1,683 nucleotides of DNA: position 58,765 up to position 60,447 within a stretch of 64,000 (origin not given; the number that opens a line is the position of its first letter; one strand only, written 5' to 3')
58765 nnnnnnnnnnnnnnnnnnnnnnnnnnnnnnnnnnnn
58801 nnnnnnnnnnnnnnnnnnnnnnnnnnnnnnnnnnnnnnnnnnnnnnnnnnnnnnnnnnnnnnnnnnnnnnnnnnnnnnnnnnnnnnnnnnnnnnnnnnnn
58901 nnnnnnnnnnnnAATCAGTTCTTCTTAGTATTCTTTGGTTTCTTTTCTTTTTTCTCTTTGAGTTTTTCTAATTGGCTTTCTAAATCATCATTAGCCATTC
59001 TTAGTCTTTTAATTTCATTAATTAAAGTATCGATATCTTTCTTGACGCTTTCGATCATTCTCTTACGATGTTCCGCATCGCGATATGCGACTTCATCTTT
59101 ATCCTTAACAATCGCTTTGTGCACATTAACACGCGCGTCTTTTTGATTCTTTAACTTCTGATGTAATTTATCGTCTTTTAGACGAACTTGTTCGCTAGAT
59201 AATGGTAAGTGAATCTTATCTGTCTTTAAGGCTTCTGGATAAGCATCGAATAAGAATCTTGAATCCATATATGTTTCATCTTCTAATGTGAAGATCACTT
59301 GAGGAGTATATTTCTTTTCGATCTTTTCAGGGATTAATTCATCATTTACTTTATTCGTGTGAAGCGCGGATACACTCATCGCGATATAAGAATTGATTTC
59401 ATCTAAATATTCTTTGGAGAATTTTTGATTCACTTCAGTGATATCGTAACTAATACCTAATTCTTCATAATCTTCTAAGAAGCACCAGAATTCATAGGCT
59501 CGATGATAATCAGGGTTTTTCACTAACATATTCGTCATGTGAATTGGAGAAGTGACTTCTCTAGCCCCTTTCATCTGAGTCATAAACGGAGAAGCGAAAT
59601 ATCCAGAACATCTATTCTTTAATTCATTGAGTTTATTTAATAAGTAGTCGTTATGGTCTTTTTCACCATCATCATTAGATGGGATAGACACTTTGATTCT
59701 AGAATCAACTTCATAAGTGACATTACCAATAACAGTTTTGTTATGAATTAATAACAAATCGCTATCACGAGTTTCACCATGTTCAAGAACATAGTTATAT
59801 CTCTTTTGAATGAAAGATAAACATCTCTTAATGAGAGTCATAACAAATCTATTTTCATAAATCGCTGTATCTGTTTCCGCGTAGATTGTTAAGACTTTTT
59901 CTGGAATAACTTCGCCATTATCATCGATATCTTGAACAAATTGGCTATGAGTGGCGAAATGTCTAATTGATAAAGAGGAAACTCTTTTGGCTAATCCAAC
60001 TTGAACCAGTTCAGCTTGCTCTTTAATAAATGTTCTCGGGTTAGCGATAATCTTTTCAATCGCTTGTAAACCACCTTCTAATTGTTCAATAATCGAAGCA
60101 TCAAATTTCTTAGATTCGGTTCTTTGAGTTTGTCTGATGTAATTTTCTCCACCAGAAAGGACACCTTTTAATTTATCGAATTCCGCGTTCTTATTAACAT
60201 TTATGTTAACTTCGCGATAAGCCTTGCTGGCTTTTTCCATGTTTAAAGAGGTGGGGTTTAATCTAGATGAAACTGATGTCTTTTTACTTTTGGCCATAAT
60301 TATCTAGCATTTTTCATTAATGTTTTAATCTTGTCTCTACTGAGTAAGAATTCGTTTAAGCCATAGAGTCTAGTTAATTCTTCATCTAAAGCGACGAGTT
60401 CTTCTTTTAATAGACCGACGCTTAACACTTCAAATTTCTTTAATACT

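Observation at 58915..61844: Membrane-anchored McrB-family GTPase plus a 460-aa partner embedded between TasA-like and SipW genes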

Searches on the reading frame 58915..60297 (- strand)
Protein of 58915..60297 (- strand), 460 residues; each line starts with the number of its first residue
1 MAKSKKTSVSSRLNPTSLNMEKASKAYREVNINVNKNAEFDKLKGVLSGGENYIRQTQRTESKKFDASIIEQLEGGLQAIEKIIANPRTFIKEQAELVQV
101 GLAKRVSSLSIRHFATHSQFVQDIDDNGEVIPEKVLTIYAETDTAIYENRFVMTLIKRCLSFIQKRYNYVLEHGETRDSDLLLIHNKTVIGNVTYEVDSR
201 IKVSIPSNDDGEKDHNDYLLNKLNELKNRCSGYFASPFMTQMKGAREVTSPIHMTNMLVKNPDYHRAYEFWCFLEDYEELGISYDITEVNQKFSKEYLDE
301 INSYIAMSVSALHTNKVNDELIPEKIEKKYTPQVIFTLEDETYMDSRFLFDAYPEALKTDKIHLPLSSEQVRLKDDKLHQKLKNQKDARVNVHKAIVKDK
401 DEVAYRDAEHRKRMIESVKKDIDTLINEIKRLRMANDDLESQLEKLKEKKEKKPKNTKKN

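Call 3: search_protein_families(library=pfam, proteins=[window:58915-60297:-], max_evalue=0.1)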
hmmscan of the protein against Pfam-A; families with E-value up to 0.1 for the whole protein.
window:58915-60297:- (460 aa): 5 families
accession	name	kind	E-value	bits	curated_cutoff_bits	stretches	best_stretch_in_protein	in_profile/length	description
PF09823.15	DUF2357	-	3.5e-08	33.4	23.3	1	76-179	92-196/251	Domain of unknown function (DUF2357)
PF18525.6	Cas9_C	-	0.0086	16.8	25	1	329-415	10-96/108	Cas9 C-terminal domain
PF21580.3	SelB_WHD3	-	0.031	14.8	27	0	90-113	15-38/51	Elongation factor SelB, third winged-helix domain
PF12770.12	CHAT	-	0.053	13.4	24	1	56-128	92-162/289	CHAT domain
PF24767.1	UBA_At5g58720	-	0.063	13.6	27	1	17-39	16-38/44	At5g58720 UBA-like domain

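Call 4: search_protein_families(library=padloc, proteins=[window:58915-60297:-], max_evalue=1)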
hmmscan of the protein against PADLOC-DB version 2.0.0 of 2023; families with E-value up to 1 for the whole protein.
window:58915-60297:- (460 aa): 1 family
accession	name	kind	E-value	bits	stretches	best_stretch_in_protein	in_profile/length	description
PDLC04577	PDC-M32A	-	0.00021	18.5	1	356-432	115-187/384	-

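Call 5: search_protein_families(library=ncbifam, proteins=[window:58915-60297:-], max_evalue=0.1)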
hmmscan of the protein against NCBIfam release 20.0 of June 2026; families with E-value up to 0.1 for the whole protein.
window:58915-60297:- (460 aa): 1 family
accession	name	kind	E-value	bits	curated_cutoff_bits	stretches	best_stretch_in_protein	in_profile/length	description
NF008180.0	PRK10929.1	equivalog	0.0063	14.4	809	1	354-450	330-427/1109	miniconductance mechanosensitive channel MscM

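Call 36: find_homologous_proteins(query=window:58915-60297:-)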
Query window:58915-60297:- (460 aa): 292 proteins with E <= 0.001 among 8000 candidates; the best 120 are listed.
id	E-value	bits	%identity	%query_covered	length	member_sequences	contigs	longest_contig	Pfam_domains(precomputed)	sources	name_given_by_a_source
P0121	5.8e-298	1006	100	100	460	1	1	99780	PF09823.16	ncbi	-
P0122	9.2e-266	900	91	97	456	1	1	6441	PF09823.16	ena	-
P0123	2.4e-265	898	91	97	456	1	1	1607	PF09823.16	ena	-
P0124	6.0e-234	795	80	97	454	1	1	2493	PF09823.16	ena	-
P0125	1.8e-232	790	81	97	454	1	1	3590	PF09823.16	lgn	-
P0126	5.7e-226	768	78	97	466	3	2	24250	PF09823.16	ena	-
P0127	2.6e-223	760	77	97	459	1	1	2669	PF09823.16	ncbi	-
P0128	3.7e-223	759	78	98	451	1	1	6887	PF09823.16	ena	-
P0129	1.2e-222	757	78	98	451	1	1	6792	PF09823.16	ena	-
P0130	2.0e-222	757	76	98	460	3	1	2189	PF09823.16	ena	-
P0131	2.3e-222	757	76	97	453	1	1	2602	PF09823.16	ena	-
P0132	2.8e-220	750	76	95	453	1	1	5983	PF09823.16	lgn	-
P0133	1.5e-219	747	76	98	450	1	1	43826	PF09823.16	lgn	-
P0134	3.6e-219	746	76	97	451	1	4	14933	PF09823.16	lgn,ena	-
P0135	4.2e-219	746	76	97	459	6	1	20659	PF09823.16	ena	-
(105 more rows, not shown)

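Call 53: predict_structure(alignment_id=A5)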
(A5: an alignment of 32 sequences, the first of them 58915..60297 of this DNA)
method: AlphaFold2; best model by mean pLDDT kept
length: 460 residues; sequences in the alignment: 32
mean_pLDDT: 72.5   pTM: 0.46
mean pLDDT of the five models: 72.5, 70.9, 69.4, 69.1, 68.1
residues with pLDDT >= 90: 50; 70-90: 252; 50-70: 64; < 50: 94
segments of 3 or more residues with pLDDT < 50: 1-10, 92-123, 128-141, 323-350, 453-460
pLDDT, mean of each block of 10 residues (from residue 1): 44 69 84 84 86 87 82 92 72 42 40 38 48 43 71 91 89 78 90 87 76 80 92 86 79 67 88 81 77 88 89 71 46 41 43 54 62 79 80 81 87 87 86 83 71 43
secondary structure, 60 per line:
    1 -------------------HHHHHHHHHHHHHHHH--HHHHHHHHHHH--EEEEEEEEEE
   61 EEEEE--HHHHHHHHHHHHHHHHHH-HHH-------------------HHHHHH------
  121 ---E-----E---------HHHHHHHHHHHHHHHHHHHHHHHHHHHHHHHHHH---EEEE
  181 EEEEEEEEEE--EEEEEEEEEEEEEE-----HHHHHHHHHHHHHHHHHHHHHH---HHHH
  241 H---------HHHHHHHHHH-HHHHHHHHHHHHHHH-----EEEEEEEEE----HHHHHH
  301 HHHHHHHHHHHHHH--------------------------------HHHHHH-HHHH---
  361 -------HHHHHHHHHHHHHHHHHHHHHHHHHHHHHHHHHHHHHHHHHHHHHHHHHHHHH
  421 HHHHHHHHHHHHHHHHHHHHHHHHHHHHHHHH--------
elements in order: H20-35 H38-48 E51-65 H68-85 H109-114 H140-173 E177-190 E193-206 H212-233 H237-241 H251-260 H262-276 E282-290 H295-314 H347-352 H354-357 H368-452

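Call 55: search_solved_structures(query=A5, max_evalue=10, show_alignments=2)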
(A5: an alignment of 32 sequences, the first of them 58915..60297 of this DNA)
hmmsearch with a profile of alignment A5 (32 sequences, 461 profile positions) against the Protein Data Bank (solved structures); distinct sequences matched with E-value up to 10: 3.
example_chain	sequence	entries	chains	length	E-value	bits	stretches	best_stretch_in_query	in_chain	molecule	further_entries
3ksk_A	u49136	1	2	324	0.051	15.7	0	256-287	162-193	Type-2 restriction enzyme PvuII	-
5a6s_A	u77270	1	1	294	0.76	11.8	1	220-278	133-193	ENDOLYSIN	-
9ukw_A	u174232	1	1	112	2.1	10.4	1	361-447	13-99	A339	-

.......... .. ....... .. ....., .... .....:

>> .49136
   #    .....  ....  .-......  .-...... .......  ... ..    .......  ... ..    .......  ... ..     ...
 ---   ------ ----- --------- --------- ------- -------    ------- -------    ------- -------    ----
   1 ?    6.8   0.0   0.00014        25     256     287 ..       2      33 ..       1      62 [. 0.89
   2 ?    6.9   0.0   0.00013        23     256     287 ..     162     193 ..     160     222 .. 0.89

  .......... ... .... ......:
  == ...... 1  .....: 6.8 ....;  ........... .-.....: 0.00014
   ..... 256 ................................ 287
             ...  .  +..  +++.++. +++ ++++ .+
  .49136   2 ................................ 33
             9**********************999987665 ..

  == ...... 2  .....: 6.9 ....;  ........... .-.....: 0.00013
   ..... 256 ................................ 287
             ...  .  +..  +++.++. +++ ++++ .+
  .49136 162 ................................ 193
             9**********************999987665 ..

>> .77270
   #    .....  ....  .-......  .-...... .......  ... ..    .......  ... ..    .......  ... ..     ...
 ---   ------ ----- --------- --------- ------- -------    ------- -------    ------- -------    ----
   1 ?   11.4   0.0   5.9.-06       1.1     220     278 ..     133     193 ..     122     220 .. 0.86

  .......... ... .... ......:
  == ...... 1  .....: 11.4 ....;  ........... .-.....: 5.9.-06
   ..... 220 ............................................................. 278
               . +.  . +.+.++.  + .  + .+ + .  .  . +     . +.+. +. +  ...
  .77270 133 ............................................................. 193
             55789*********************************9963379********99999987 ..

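Call 59: find_encoding_contigs(protein=P0121, flank=10000, max_places=2)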
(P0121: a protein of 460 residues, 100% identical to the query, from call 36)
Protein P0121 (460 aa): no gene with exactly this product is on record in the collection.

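Call 71: search_protein_families(library=pfam, alignment_id=A4, max_evalue=0.001)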
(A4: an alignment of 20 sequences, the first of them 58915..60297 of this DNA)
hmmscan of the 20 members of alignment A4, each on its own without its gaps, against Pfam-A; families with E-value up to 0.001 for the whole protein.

A. member 1, window:58915-60297:- (460 aa): 1 family
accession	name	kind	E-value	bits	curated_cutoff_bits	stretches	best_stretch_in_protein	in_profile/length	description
PF09823.15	DUF2357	-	3.5e-08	33.4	23.3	1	76-179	92-196/251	Domain of unknown function (DUF2357)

B. families by the number of members that match (of 20 scanned): 2 families
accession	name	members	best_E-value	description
PF09823.15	DUF2357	16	1.2e-10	Domain of unknown function (DUF2357)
PF05403.16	Plasmodium_HRP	1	8.2e-07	Plasmodium histidine-rich protein (HRPII/III)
